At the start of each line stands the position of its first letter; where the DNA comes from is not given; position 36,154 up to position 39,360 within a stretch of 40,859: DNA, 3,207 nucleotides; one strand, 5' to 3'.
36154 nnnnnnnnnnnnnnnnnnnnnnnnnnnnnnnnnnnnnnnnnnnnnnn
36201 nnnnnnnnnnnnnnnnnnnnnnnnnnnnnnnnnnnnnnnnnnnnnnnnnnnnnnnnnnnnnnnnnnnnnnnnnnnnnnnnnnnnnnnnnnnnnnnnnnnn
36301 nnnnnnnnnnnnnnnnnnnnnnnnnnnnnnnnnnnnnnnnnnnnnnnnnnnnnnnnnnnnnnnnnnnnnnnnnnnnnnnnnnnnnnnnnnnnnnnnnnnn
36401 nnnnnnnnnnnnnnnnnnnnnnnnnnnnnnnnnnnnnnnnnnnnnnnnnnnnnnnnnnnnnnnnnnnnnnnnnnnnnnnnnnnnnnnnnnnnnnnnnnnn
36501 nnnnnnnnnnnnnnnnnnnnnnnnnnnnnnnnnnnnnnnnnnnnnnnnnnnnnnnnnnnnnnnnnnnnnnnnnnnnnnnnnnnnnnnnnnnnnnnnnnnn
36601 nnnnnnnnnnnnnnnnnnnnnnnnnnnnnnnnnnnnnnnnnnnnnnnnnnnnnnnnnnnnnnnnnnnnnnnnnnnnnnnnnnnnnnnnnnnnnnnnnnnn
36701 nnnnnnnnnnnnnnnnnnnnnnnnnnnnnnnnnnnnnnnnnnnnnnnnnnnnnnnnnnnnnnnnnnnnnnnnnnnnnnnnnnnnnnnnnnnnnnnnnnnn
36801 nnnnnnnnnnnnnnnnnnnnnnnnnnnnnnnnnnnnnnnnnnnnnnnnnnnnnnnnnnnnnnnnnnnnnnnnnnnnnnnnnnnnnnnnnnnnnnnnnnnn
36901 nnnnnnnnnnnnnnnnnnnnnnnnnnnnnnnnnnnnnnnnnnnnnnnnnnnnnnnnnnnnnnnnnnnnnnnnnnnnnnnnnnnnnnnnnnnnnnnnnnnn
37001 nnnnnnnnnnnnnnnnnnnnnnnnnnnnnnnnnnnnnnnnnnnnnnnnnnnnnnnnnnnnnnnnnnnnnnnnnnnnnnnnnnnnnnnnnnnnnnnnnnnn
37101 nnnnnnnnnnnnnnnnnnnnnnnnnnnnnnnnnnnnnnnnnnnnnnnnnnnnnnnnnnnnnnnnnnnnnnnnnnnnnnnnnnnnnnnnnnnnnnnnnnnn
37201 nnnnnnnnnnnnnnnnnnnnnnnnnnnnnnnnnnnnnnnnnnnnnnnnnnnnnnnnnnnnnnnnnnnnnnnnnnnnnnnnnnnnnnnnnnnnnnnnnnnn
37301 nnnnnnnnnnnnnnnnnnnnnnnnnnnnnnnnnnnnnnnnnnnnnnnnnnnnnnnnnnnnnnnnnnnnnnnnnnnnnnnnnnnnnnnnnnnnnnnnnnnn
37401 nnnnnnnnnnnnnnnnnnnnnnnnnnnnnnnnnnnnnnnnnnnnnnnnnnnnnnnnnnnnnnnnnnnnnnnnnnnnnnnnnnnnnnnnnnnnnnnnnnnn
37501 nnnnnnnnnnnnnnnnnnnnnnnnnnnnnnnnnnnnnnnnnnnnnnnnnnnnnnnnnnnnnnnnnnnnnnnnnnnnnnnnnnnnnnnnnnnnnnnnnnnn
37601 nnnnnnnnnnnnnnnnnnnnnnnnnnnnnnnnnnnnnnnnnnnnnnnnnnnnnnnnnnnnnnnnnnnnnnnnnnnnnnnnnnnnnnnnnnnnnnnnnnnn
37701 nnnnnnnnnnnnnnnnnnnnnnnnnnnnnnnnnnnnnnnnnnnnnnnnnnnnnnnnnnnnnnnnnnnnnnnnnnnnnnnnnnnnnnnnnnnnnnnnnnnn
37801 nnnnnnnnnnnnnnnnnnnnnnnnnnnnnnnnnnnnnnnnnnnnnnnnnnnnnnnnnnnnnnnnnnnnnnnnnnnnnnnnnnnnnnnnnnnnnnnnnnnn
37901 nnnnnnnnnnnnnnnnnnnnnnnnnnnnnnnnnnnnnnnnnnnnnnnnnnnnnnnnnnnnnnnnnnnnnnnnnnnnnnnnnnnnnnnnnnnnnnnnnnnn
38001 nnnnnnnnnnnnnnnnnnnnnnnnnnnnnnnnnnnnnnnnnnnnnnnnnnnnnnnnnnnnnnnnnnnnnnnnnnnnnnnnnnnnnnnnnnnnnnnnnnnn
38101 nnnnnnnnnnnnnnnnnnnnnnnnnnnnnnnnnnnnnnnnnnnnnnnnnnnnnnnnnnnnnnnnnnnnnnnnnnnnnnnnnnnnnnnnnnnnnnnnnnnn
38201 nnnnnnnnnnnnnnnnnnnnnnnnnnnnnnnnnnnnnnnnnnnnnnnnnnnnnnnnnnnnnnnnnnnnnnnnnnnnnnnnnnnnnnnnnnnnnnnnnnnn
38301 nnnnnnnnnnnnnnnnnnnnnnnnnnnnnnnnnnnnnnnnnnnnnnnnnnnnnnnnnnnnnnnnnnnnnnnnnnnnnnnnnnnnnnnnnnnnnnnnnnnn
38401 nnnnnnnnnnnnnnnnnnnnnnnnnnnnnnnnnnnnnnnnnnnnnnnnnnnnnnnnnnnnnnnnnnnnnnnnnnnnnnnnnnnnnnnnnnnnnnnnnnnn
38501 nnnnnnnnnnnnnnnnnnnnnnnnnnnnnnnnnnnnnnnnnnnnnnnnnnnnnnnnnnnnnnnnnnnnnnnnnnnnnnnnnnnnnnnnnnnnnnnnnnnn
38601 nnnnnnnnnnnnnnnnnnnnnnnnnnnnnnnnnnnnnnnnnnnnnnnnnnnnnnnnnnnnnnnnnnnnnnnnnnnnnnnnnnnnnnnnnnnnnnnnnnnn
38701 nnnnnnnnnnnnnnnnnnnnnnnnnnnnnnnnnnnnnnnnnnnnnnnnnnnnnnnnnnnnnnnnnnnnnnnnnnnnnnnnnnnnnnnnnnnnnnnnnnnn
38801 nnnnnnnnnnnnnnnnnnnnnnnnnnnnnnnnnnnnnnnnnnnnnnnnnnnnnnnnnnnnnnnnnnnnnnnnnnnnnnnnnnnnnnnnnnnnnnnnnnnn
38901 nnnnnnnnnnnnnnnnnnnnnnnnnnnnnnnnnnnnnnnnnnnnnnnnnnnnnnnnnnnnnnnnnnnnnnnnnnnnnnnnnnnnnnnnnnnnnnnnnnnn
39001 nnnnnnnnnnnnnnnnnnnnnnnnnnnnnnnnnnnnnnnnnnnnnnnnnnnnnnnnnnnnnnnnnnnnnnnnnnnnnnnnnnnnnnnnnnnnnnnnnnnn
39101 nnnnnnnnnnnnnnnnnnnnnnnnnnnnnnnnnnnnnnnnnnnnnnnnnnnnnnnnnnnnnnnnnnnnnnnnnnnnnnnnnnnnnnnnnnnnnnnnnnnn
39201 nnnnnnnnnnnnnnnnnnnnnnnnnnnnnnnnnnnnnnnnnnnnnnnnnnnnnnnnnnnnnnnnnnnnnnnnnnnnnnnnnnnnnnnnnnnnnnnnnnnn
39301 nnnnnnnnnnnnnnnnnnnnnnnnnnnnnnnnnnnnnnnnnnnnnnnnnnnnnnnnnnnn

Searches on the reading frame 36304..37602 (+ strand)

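Call 34: search_protein_families(library=phrogs, proteins=[window:36304-37602:+], max_evalue=0.001)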
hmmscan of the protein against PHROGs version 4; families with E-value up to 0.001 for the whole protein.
window:36304-37602:+ (432 aa): 13 families
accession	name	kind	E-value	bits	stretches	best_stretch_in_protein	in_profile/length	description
phrog_1640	-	tail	1.4e-16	61.8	1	1-135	1-128/765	tail protein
phrog_13893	-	tail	4.1e-14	52.9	1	1-137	1-130/648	tail protein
phrog_32960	-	unknown function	9.3e-11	41.7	1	1-126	1-119/762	-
phrog_5510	-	tail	1.7e-10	40.9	1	1-123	1-116/789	tail fiber protein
phrog_3279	-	tail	2.3e-09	38.3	1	161-307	228-366/396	tail fiber protein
phrog_38237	-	unknown function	6.8e-08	32.2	1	1-138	1-131/697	-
phrog_1171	-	tail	1.5e-07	31.3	1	1-162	1-140/954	tail spike protein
phrog_1419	-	tail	1.3e-06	27.9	1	160-225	278-343/793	tail protein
phrog_5662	-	tail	4.6e-06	26.2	1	1-123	1-116/729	tail fiber protein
phrog_910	-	tail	2.5e-05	24.7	1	297-330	47-80/497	tail collar fiber protein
phrog_11355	-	tail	0.00011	23.3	1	332-375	22-65/131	tail fiber protein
phrog_366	-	tail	0.00018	22.1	1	167-225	124-182/474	tail fiber protein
phrog_745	-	unknown function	0.00034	19.2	1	158-226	153-221/1452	-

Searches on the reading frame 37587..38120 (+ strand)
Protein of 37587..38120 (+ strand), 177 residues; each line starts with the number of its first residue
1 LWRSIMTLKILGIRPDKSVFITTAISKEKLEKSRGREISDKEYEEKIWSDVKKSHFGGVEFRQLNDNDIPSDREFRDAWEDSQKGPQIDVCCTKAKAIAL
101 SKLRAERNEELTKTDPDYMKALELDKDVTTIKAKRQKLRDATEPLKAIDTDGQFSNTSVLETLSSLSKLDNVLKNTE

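Call 34: search_protein_families(library=phrogs, proteins=[window:37587-38120:+], max_evalue=0.001)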
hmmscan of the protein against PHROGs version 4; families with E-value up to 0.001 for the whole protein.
window:37587-38120:+ (177 aa): 2 families
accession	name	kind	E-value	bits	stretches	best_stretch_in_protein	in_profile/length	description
phrog_20196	-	unknown function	1.4e-08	35.9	1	92-143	9-60/88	-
phrog_4912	-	tail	4.5e-08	34.1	1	23-144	87-188/226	tail fiber assembly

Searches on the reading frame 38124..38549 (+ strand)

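Call 34: search_protein_families(library=phrogs, proteins=[window:38124-38549:+], max_evalue=0.001)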
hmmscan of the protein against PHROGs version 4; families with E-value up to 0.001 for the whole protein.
window:38124-38549:+ (141 aa): 2 families
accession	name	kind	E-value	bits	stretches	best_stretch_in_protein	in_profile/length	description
phrog_465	-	lysis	1.4e-31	110.9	1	1-136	42-167/292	endolysin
phrog_1768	-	lysis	5.3e-05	22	1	23-136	943-1054/1577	endolysin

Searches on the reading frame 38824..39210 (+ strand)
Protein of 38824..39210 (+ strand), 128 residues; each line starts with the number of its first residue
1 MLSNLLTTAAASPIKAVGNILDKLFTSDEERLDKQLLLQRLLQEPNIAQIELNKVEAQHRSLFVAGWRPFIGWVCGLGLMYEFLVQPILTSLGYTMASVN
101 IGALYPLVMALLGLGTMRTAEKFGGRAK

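Call 34: search_protein_families(library=phrogs, proteins=[window:38824-39210:+], max_evalue=0.001)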
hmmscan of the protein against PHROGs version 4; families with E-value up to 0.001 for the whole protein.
window:38824-39210:+ (128 aa): 1 family
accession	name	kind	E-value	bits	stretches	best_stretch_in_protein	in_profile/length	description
phrog_3427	-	lysis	2.2e-29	103.3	1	8-126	6-138/141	holin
